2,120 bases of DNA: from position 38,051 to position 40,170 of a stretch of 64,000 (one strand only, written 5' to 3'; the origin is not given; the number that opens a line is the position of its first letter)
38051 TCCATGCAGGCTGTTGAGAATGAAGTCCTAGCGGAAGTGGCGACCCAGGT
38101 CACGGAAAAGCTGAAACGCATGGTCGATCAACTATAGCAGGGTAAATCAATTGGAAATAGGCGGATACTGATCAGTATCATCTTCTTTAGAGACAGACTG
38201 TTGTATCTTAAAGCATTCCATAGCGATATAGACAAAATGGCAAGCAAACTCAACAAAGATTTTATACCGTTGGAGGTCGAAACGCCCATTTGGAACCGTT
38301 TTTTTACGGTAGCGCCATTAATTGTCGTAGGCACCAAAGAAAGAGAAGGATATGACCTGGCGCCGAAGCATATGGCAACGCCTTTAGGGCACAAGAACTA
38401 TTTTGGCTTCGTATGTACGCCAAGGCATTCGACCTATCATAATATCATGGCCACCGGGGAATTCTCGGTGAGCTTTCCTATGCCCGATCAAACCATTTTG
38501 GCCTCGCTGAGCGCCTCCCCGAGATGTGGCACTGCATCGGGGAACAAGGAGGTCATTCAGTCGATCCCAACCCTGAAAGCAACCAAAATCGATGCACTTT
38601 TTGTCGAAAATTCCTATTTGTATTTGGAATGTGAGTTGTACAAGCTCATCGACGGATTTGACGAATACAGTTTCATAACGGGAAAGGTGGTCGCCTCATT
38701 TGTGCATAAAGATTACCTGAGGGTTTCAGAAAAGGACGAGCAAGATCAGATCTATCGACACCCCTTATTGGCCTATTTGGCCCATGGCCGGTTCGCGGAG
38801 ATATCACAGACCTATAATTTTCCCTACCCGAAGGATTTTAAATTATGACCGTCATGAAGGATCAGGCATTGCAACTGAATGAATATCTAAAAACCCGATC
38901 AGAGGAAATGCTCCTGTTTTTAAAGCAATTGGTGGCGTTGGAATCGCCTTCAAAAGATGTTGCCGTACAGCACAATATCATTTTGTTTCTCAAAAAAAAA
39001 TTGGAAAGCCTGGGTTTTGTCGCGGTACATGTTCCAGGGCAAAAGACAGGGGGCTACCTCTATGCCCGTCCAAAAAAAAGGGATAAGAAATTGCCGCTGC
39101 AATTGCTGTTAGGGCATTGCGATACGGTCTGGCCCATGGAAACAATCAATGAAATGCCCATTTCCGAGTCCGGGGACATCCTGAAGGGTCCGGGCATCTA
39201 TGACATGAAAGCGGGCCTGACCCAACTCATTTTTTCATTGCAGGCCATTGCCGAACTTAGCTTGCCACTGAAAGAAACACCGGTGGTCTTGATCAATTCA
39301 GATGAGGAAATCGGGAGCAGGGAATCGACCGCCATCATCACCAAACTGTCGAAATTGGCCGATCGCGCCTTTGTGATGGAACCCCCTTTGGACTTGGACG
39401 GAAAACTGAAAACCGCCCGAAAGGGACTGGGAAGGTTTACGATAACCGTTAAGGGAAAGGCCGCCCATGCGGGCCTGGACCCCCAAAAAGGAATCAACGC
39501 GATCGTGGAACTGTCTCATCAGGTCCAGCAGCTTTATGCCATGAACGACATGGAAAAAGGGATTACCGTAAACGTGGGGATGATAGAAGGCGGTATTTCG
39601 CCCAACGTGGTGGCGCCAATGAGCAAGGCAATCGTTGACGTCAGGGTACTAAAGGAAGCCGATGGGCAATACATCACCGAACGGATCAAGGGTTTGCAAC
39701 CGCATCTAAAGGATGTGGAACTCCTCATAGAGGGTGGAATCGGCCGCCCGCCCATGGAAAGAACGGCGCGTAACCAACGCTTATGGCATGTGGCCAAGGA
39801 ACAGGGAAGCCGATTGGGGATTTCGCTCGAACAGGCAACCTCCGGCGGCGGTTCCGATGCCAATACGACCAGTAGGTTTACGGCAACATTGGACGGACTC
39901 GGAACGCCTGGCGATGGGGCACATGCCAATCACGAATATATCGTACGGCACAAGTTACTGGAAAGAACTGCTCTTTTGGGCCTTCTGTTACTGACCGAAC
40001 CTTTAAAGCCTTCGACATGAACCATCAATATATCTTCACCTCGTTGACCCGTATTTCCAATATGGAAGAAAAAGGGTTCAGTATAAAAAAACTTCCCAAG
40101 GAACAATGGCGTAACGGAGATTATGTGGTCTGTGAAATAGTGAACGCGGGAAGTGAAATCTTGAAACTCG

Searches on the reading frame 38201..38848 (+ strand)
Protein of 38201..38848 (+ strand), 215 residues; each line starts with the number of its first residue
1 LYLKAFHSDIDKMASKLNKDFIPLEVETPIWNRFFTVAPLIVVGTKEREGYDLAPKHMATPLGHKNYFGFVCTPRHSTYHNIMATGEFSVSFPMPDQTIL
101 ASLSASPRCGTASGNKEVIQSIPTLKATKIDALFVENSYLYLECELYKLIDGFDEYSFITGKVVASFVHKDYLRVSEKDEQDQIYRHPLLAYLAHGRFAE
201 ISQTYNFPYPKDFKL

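Call 13: search_protein_families(library=pfam, proteins=[window:38201-38848:+], max_evalue=0.001)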
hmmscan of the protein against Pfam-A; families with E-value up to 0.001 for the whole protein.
window:38201-38848:+ (215 aa): 1 family
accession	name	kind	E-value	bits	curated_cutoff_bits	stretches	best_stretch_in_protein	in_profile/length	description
PF01613.24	Flavin_Reduct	-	2e-14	54.4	27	1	38-171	6-136/153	Flavin reductase like domain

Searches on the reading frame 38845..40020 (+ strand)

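Call 68: search_protein_families(library=pfam, proteins=[window:38845-40020:+], max_evalue=0.0001)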
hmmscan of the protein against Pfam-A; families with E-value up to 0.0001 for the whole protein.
window:38845-40020:+ (391 aa): 2 families
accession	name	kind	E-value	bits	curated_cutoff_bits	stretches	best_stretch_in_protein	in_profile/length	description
PF07687.19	M20_dimer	-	4.9e-21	75.1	21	1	190-282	1-96/107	Peptidase dimerisation domain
PF01546.33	Peptidase_M20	-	1.9e-19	70.8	24.6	1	87-382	1-204/206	Peptidase family M20/M25/M40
